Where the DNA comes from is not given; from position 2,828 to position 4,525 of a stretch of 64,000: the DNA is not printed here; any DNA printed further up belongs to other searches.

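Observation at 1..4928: nap and hao genes fused into one gene string: NapC/NrfH-like, octahaem HAO-family, OM barrel, NapM-like cytochrome, NapA-like enzyme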

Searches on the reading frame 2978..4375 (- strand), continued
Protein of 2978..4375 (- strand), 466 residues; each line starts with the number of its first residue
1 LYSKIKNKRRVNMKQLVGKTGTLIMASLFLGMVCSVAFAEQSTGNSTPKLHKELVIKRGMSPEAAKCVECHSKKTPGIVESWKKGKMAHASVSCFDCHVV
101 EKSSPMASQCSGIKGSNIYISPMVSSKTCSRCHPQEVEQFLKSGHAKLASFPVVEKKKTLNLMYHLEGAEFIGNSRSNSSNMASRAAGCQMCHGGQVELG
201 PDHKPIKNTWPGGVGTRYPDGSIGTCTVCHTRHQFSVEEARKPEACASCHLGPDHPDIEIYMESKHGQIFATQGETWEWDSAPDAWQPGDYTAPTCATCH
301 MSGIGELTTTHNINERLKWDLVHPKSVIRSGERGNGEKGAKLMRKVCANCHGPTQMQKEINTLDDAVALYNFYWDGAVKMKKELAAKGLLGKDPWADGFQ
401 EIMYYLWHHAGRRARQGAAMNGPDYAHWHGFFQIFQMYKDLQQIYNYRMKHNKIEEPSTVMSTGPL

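Call 12: find_homologous_proteins(query=window:2978-4339:-, max_evalue=1e-10)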
Query window:2978-4339:- (454 aa): 5635 proteins with E <= 1e-10 among 8000 candidates; the best 120 are listed.
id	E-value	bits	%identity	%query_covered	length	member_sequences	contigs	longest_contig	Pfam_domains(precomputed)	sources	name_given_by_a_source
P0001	0.0e+0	1085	100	100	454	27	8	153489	PF14537.12,PF13435.12,PF13447.12,PF14522.12,PF22113.2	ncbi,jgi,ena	-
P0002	7.8e-274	927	89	93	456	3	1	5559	PF14537.12,PF13435.12,PF13447.12,PF14522.12,PF22113.2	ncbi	-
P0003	7.7e-271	917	83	100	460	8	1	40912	PF14537.12,PF13435.12,PF13447.12,PF14522.12,PF22113.2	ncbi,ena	-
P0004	8.9e-267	903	82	100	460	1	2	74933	PF09699.16,PF14537.12,PF13435.12,PF13447.12,PF14522.12,PF22113.2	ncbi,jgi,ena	-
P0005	3.3e-264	895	79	100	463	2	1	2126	PF14537.12,PF13435.12,PF13447.12,PF14522.12,PF22113.2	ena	-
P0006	2.2e-255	866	79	100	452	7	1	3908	PF14537.12,PF13435.12,PF13447.12,PF14522.12,PF22113.2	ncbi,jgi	-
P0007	4.2e-248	842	77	100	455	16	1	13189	PF09699.16,PF14537.12,PF13447.12,PF14522.12,PF22113.2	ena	-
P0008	3.1e-241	819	74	99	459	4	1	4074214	PF14537.12,PF13435.12,PF13447.12,PF14522.12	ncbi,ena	-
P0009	1.6e-239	813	75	100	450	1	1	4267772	PF14537.12,PF13435.12,PF13447.12,PF14522.12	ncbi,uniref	ncbi:multiheme c-type cytochrome [Maridesulfovibrio sp. FT414]|uniref:multiheme c-type cytochrome n=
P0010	1.1e-238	811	74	100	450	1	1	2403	PF14537.12,PF13435.12,PF13447.12,PF14522.12,PF22113.2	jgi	-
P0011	4.2e-238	809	79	91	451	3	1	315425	PF14537.12,PF13447.12,PF14522.12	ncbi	-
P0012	1.3e-237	807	73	100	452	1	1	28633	PF14537.12,PF13435.12,PF13447.12,PF14522.12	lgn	-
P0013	2.3e-237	806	73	100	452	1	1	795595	PF14537.12,PF13435.12,PF13447.12,PF14522.12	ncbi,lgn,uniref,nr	ncbi:multiheme c-type cytochrome [Desulfovibrio gilichinskyi]|uniref:Seven times multi-haem cytochro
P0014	3.2e-237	806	72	100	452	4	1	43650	PF09699.16,PF14537.12,PF13435.12,PF13447.12,PF14522.12,PF22113.2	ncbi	-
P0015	5.7e-237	805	78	91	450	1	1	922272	PF14537.12,PF13435.12,PF13447.12,PF14522.12,PF22113.2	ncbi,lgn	-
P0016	1.3e-235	801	72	100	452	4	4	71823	PF09699.16,PF14537.12,PF13435.12,PF13447.12,PF14522.12,PF22113.2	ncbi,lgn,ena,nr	ncbi:MAG TPA: beta-ketoacyl-ACP synthase [Desulfobulbus sp.]|nr:beta-ketoacyl-ACP synthase [Desulfob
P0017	2.1e-235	800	77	91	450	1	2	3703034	PF13435.12,PF13447.12,PF14522.12,PF22113.2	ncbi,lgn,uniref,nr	ncbi:multiheme c-type cytochrome [Maridesulfovibrio hydrothermalis]|uniref:Hydroxylamine oxidase n=1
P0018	1.2e-232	791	70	100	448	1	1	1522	PF09699.16,PF14537.12,PF13435.12,PF13447.12,PF14522.12,PF22113.2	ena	-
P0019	1.4e-232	791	72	100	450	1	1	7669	PF14537.12,PF13435.12,PF13447.12,PF14522.12,PF22113.2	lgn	-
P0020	1.5e-231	787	71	100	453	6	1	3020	PF14537.12,PF13435.12,PF13447.12,PF14522.12,PF22113.2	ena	-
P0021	2.5e-230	783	75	93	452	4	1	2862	PF14537.12,PF13435.12,PF13447.12,PF14522.12,PF22113.2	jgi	jgi:hypothetical protein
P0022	1.4e-229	781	76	92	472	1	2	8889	PF14537.12,PF13435.12,PF13447.12,PF14522.12,PF22113.2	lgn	-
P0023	1.9e-229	780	72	99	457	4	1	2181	PF14537.12,PF13435.12,PF13447.12,PF14522.12,PF22113.2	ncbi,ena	-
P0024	3.3e-229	779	70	100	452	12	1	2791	PF14537.12,PF13435.12,PF13447.12,PF14522.12,PF22113.2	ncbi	-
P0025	1.3e-228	777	69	100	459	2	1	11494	PF13447.12,PF14522.12,PF22113.2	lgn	-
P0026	3.1e-228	776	72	100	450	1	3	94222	PF14537.12,PF13435.12,PF13447.12,PF14522.12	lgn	-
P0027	1.1e-227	774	71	98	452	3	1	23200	PF14537.12,PF13435.12,PF13447.12,PF14522.12,PF22113.2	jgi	-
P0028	2.1e-227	774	72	100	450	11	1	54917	PF14537.12,PF13447.12,PF14522.12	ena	-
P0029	9.6e-227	771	71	96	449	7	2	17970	PF14537.12,PF13435.12,PF13447.12,PF14522.12,PF22113.2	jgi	jgi:hypothetical protein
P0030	2.2e-226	770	70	100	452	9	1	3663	PF14537.12,PF13435.12,PF13442.12,PF13447.12,PF14522.12,PF22113.2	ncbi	-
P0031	4.7e-226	769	69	100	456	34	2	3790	PF14537.12,PF13435.12,PF13447.12,PF14522.12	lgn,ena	-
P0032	6.4e-226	769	73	96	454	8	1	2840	PF14537.12,PF13435.12,PF13447.12,PF14522.12,PF22113.2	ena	-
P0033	9.6e-226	768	70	99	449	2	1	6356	PF14537.12,PF13435.12,PF13447.12,PF14522.12,PF22113.2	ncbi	-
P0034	1.4e-225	767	71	98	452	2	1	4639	PF14537.12,PF13435.12,PF13447.12,PF14522.12,PF22113.2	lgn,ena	-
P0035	3.8e-225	766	74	94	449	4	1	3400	PF14537.12,PF13435.12,PF13447.12,PF14522.12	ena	-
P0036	4.2e-225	766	75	91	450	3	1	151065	PF13435.12,PF13447.12,PF14522.12,PF22113.2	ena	-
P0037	1.3e-224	764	70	98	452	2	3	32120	PF14537.12,PF13435.12,PF13447.12,PF14522.12,PF22113.2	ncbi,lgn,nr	ncbi:MAG: beta-ketoacyl-ACP synthase [Proteobacteria bacterium]|nr:beta-ketoacyl-ACP synthase [Pseud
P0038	1.7e-224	764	71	99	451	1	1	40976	PF13435.12,PF13447.12,PF14522.12,PF22113.2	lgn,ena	-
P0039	2.9e-224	763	69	100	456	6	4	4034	PF14537.12,PF13435.12,PF13447.12,PF14522.12,PF22113.2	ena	-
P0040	4.6e-223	759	73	91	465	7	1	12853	PF14537.12,PF13435.12,PF13447.12,PF14522.12,PF22113.2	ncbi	-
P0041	5.7e-223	759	70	98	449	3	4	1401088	PF14537.12,PF13435.12,PF02335.21,PF13447.12,PF14522.12,PF22113.2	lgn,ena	-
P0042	1.1e-222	758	69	98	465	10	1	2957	PF13435.12,PF13447.12,PF14522.12,PF22113.2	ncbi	-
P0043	2.5e-222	757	70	99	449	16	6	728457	PF14537.12,PF13447.12,PF14522.12,PF22113.2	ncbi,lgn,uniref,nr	ncbi:multiheme c-type cytochrome [Desulfoluna spongiiphila]|uniref:Cytochrome c554 and c-prime n=1 T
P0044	5.3e-222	756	68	100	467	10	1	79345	PF09699.16,PF14537.12,PF13435.12,PF13447.12,PF14522.12,PF22113.2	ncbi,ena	-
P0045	7.0e-222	755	71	94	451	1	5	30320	PF09699.16,PF14537.12,PF13435.12,PF13447.12,PF14522.12,PF22113.2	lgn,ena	-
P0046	6.1e-221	752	69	98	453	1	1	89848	PF14537.12,PF13447.12,PF14522.12,PF22113.2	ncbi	-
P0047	1.0e-220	751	69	100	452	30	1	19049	PF14537.12,PF13435.12,PF02335.21,PF13447.12,PF14522.12,PF22113.2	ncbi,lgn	-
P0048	1.2e-220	751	69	100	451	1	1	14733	PF09699.16,PF14537.12,PF13435.12,PF13447.12,PF14522.12,PF22113.2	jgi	jgi:hypothetical protein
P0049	1.2e-220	751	69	98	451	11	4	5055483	PF09699.16,PF14537.12,PF13435.12,PF13447.12,PF14522.12,PF22113.2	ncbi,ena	-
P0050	1.5e-220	751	68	98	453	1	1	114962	PF14537.12,PF13435.12,PF13447.12,PF14522.12,PF22113.2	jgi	-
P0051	1.5e-220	751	68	100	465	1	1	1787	PF14537.12,PF13435.12,PF13447.12,PF14522.12,PF22113.2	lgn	-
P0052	2.2e-220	750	73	91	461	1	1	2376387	PF14537.12,PF13435.12,PF13447.12,PF14522.12,PF22113.2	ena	-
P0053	4.3e-220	749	69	100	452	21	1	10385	PF14537.12,PF13435.12,PF02335.21,PF13447.12,PF14522.12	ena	-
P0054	1.0e-219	748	69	100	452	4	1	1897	PF13435.12,PF02335.21,PF13447.12,PF14522.12,PF22113.2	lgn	-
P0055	1.2e-219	748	69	100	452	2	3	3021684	PF14537.12,PF13435.12,PF02335.21,PF13447.12,PF14522.12,PF22113.2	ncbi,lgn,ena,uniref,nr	ncbi:ammonia-forming cytochrome c nitrite reductase subunit c552 [uncultured Desulfuromusa sp.]|unir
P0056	2.1e-219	747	69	98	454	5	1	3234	PF14537.12,PF13435.12,PF13447.12,PF14522.12,PF22113.2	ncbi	-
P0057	2.6e-219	747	68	100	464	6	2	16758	PF14537.12,PF13435.12,PF13447.12,PF14522.12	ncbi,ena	-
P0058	3.1e-219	747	68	98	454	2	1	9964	PF14537.12,PF13435.12,PF13447.12,PF14522.12,PF22113.2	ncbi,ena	-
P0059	3.2e-219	746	72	93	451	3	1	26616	PF14537.12,PF13435.12,PF13447.12,PF14522.12,PF22113.2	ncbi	-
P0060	3.6e-219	746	68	99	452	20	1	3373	PF14537.12,PF13435.12,PF13447.12,PF14522.12,PF22113.2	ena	-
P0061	4.7e-219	746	68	100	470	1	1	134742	PF14537.12,PF13435.12,PF13447.12,PF14522.12,PF22113.2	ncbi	-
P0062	7.0e-219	745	68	99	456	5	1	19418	PF09699.16,PF14537.12,PF13435.12,PF13447.12,PF14522.12,PF22113.2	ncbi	ncbi:MAG: multiheme c-type cytochrome [Thermodesulfobacteriota bacterium]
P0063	1.1e-218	745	70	98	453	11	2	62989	PF14537.12,PF13435.12,PF13447.12,PF14522.12,PF22113.2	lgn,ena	-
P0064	1.5e-218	744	69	100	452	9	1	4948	PF14537.12,PF13435.12,PF13447.12,PF14522.12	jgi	-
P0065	2.0e-218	744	69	97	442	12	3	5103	PF14537.12,PF13435.12,PF13447.12,PF14522.12,PF22113.2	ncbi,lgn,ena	-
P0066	2.3e-218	744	71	91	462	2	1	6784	PF14537.12,PF13435.12,PF13447.12,PF14522.12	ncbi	-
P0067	3.0e-218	743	68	100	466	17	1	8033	PF14537.12,PF13435.12,PF13447.12,PF14522.12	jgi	-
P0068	3.2e-218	743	68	100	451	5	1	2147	PF13435.12,PF13447.12,PF14522.12,PF22113.2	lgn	-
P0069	3.5e-218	743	68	100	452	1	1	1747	PF09699.16,PF14537.12,PF13435.12,PF13447.12,PF14522.12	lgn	-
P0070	4.0e-218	743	68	98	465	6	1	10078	PF14537.12,PF13435.12,PF13447.12,PF14522.12,PF22113.2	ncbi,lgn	-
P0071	5.2e-218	743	70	98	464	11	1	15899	PF09699.16,PF14537.12,PF13435.12,PF13447.12,PF14522.12,PF22113.2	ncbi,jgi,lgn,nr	ncbi:MAG: cytochrome c3 family protein [Desulfobacteraceae bacterium]|nr:cytochrome c3 family protei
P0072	9.6e-218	742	67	98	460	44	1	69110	PF09699.16,PF14537.12,PF13435.12,PF13447.12,PF14522.12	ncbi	-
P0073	1.6e-217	741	67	98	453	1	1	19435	PF14537.12,PF13435.12,PF13447.12,PF14522.12,PF22113.2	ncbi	-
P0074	2.0e-217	741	68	98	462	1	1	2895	PF14537.12,PF13447.12,PF14522.12,PF22113.2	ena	-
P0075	2.2e-217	740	69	100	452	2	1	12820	PF14537.12,PF13435.12,PF13442.12,PF02335.21,PF13447.12,PF14522.12,PF22113.2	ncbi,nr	ncbi:MAG: ammonia-forming cytochrome c nitrite reductase subunit c552 [Bacteroidota bacterium]|nr:am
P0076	2.8e-217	740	68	100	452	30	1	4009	PF14537.12,PF13435.12,PF13447.12,PF14522.12,PF22113.2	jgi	-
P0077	3.5e-217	740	69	96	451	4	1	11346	PF14537.12,PF13435.12,PF13447.12,PF14522.12,PF22113.2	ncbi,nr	ncbi:MAG: beta-ketoacyl-ACP synthase [Verrucomicrobia bacterium]|nr:beta-ketoacyl-ACP synthase [Verr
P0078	3.9e-217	740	71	91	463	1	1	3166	PF09699.16,PF14537.12,PF13435.12,PF13447.12,PF14522.12,PF22113.2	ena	-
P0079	5.7e-217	739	68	98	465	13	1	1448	PF14537.12,PF13435.12,PF13447.12,PF14522.12,PF22113.2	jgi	-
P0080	6.4e-217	739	67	100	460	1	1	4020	PF14537.12,PF13435.12,PF02335.21,PF13447.12,PF14522.12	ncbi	-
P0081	9.1e-217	738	68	99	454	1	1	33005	PF13435.12,PF13447.12,PF14522.12,PF22113.2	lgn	-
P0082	1.5e-216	738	67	100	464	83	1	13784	PF14537.12,PF13435.12,PF02335.21,PF13447.12,PF14522.12,PF22113.2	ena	-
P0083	1.6e-216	738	69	97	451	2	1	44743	PF14537.12,PF13435.12,PF13447.12,PF14522.12,PF22113.2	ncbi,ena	-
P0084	2.2e-216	737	67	100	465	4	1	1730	PF14537.12,PF13435.12,PF02335.21,PF13447.12,PF14522.12,PF22113.2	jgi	-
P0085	2.2e-216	737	67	98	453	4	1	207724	PF14537.12,PF13447.12,PF14522.12,PF22113.2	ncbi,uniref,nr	ncbi:multiheme c-type cytochrome [Pseudodesulfovibrio sp. JC047]|uniref:multiheme c-type cytochrome 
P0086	4.8e-216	736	68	100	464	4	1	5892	PF14537.12,PF13435.12,PF13447.12,PF14522.12,PF22113.2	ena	-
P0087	5.1e-216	736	67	99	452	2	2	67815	PF14537.12,PF13435.12,PF13447.12,PF14522.12,PF22113.2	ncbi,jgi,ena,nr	ncbi:MAG: beta-ketoacyl-ACP synthase [Thermodesulfobacteria bacterium]|nr:beta-ketoacyl-ACP synthase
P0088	5.1e-216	736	68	100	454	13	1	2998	PF13435.12,PF02335.21,PF13447.12,PF14522.12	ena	-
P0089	6.3e-216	736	67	100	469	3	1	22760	PF14537.12,PF13447.12,PF14522.12,PF22113.2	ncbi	-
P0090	1.4e-215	735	67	100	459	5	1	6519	PF09699.16,PF14537.12,PF13435.12,PF13447.12,PF14522.12,PF22113.2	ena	-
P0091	1.6e-215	734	68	100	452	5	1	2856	PF14537.12,PF13435.12,PF13447.12,PF14522.12,PF22113.2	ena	-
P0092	2.4e-215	734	69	98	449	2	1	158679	PF14537.12,PF13435.12,PF13447.12,PF14522.12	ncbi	-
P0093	2.9e-215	733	67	100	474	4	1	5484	PF14537.12,PF13435.12,PF13447.12,PF14522.12,PF22113.2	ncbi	ncbi:MAG: multiheme c-type cytochrome [Pseudomonadota bacterium]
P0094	3.6e-215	733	67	98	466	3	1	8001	PF13435.12,PF13447.12,PF14522.12,PF22113.2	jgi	-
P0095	4.1e-215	733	68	100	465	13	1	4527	PF14537.12,PF13435.12,PF13447.12,PF14522.12,PF22113.2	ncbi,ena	-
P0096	4.4e-215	733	68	96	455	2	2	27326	PF14537.12,PF13435.12,PF02335.21,PF13447.12,PF14522.12,PF22113.2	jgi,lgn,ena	-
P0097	4.6e-215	733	69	98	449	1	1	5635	PF09699.16,PF14537.12,PF13435.12,PF13447.12,PF14522.12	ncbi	-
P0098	7.0e-215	732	65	100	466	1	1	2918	PF14537.12,PF13435.12,PF13447.12,PF14522.12,PF22113.2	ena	-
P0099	7.1e-215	732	67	100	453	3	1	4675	PF14537.12,PF13435.12,PF13447.12,PF14522.12,PF22113.2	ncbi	-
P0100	7.7e-215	732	67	100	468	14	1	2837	PF14537.12,PF13435.12,PF13447.12,PF14522.12,PF22113.2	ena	-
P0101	7.7e-215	732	68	100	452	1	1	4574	PF09699.16,PF14537.12,PF13435.12,PF02335.21,PF13447.12,PF14522.12,PF22113.2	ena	-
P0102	8.8e-215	732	70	97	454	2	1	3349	PF14537.12,PF13435.12,PF13447.12,PF14522.12,PF22113.2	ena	-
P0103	1.3e-214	731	67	100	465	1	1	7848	PF14537.12,PF13435.12,PF13447.12,PF14522.12,PF22113.2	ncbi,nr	ncbi:MAG: multiheme c-type cytochrome [Thermodesulfobacteriota bacterium]|nr:multiheme c-type cytoch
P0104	1.9e-214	731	67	100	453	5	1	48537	PF14537.12,PF13435.12,PF13447.12,PF14522.12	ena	-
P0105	2.2e-214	731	67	100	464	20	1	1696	PF14537.12,PF13435.12,PF13447.12,PF14522.12,PF22113.2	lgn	-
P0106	3.7e-214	730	68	100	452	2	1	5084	PF14537.12,PF13435.12,PF13447.12,PF14522.12,PF22113.2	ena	-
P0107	3.9e-214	730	68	100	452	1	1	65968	PF09699.16,PF14537.12,PF13435.12,PF13447.12,PF14522.12,PF22113.2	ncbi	-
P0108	4.7e-214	729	68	100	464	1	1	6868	PF14537.12,PF13435.12,PF02335.21,PF13447.12,PF14522.12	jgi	-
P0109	4.8e-214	729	67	100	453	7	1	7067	PF09699.16,PF14537.12,PF13435.12,PF13447.12,PF14522.12,PF22113.2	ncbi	-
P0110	5.8e-214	729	67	97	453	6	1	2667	PF13435.12,PF13447.12,PF14522.12,PF22113.2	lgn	-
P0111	7.4e-214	729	67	100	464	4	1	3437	PF14537.12,PF13435.12,PF13447.12,PF14522.12,PF22113.2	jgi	-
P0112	7.9e-214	729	67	98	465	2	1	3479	PF14537.12,PF13435.12,PF13447.12,PF14522.12,PF22113.2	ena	-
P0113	1.3e-213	728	67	100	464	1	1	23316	PF14537.12,PF13435.12,PF13447.12,PF14522.12,PF22113.2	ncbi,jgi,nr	ncbi:MAG: beta-ketoacyl-ACP synthase [Deltaproteobacteria bacterium]|nr:beta-ketoacyl-ACP synthase [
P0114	2.4e-213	727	66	100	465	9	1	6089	PF13435.12,PF13447.12,PF14522.12,PF22113.2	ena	-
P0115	2.4e-213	727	67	98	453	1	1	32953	PF14537.12,PF13435.12,PF13447.12,PF14522.12,PF22113.2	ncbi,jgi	-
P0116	2.5e-213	727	67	98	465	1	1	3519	PF14537.12,PF13435.12,PF13447.12,PF14522.12,PF22113.2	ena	-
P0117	2.5e-213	727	66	100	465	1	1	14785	PF14537.12,PF13447.12,PF14522.12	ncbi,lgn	-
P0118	2.9e-213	727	70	91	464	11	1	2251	PF14537.12,PF13435.12,PF13447.12,PF14522.12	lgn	-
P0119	2.9e-213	727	66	100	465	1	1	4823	PF14537.12,PF13435.12,PF13447.12,PF14522.12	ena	-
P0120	3.6e-213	727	70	92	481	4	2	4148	PF14537.12,PF13435.12,PF13447.12,PF14522.12,PF22113.2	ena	-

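Call 13: find_related_loci(query=window:2978-4339:-, collection=genome_contigs, flank=10000)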
Query window:2978-4339:- (454 aa) in genome_contigs; peptide patterns used: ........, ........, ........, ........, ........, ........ (x = any residue, [..] = any of these).
52 stretches matched a pattern; 29 encode a relative of the query (tblastn E <= 1e-3); 25 distinct loci.
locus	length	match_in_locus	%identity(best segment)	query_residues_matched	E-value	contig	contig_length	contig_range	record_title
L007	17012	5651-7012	98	1-454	0e+0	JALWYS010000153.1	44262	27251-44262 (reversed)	MAG: Deltaproteobacteria bacterium isolate T2_metabat1_scaf2bin.029 T2_NODE_494_length_44262_cov_3.632083, whole genome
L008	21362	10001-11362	95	1-454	0e+0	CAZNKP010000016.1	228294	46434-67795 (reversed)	MAG TPA_asm: uncultured Desulfobacterales bacterium isolate binchicken_co219_284 genome assembly, contig: k141_567639, w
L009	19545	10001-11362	92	1-454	0e+0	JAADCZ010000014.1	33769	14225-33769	MAG: Thermodesulfobacteriota bacterium isolate L_MaxBin.058 contig-127_830, whole genome shotgun sequence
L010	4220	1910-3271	91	1-454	0e+0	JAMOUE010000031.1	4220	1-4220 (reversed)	MAG: Deltaproteobacteria bacterium isolate PIR-30_maxbin2_scaf2bin.128 PIR-30_scaffold_10952_c1, whole genome shotgun se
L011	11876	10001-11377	90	1-454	0e+0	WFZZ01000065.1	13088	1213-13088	MAG: Deltaproteobacteria bacterium isolate S143_37 k151_215854, whole genome shotgun sequence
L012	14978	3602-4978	90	1-454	0e+0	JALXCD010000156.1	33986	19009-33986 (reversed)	MAG: Deltaproteobacteria bacterium isolate T2_metabat2_scaf2bin.141 T2_NODE_871_length_33986_cov_2.261703, whole genome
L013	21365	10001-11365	86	1-454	0e+0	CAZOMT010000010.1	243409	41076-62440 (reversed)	MAG TPA_asm: uncultured Thermodesulfatator sp. isolate binchicken_co219_236 genome assembly, contig: k141_771190, whole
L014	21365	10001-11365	85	1-454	0e+0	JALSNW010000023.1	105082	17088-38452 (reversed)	MAG: Deltaproteobacteria bacterium isolate 356-284_metabat1_scaf2bin.060 356-284_scaffold_34_c1, whole genome shotgun se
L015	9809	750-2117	83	1-454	0e+0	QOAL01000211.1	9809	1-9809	MAG: Thermodesulfatator sp. isolate MAG 87 Ga0232637_10000964, whole genome shotgun sequence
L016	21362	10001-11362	93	1-454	0e+0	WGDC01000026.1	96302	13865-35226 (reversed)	MAG: Deltaproteobacteria bacterium isolate S145_26 k151_182341, whole genome shotgun sequence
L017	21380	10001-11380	82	1-454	0e+0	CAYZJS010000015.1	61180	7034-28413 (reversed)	MAG TPA_asm: uncultured Thermodesulfatator sp. isolate binchicken_co219_454 genome assembly, contig: k141_487574, whole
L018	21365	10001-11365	78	1-454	0e+0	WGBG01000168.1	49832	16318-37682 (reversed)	MAG: Deltaproteobacteria bacterium isolate S144_17 k151_535311, whole genome shotgun sequence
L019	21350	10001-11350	76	1-454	0e+0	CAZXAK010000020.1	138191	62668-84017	MAG TPA_asm: uncultured Desulfobacterales bacterium isolate binchicken_co219_184 genome assembly, contig: k141_469581, w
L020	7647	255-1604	76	1-454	0e+0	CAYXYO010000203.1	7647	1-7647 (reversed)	MAG TPA_asm: uncultured Desulfobacterales bacterium isolate binchicken_co219_374 genome assembly, contig: k141_554653, w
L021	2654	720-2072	72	1-453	0e+0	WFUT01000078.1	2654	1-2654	MAG: Desulfobulbaceae bacterium isolate S140_14 k151_307327, whole genome shotgun sequence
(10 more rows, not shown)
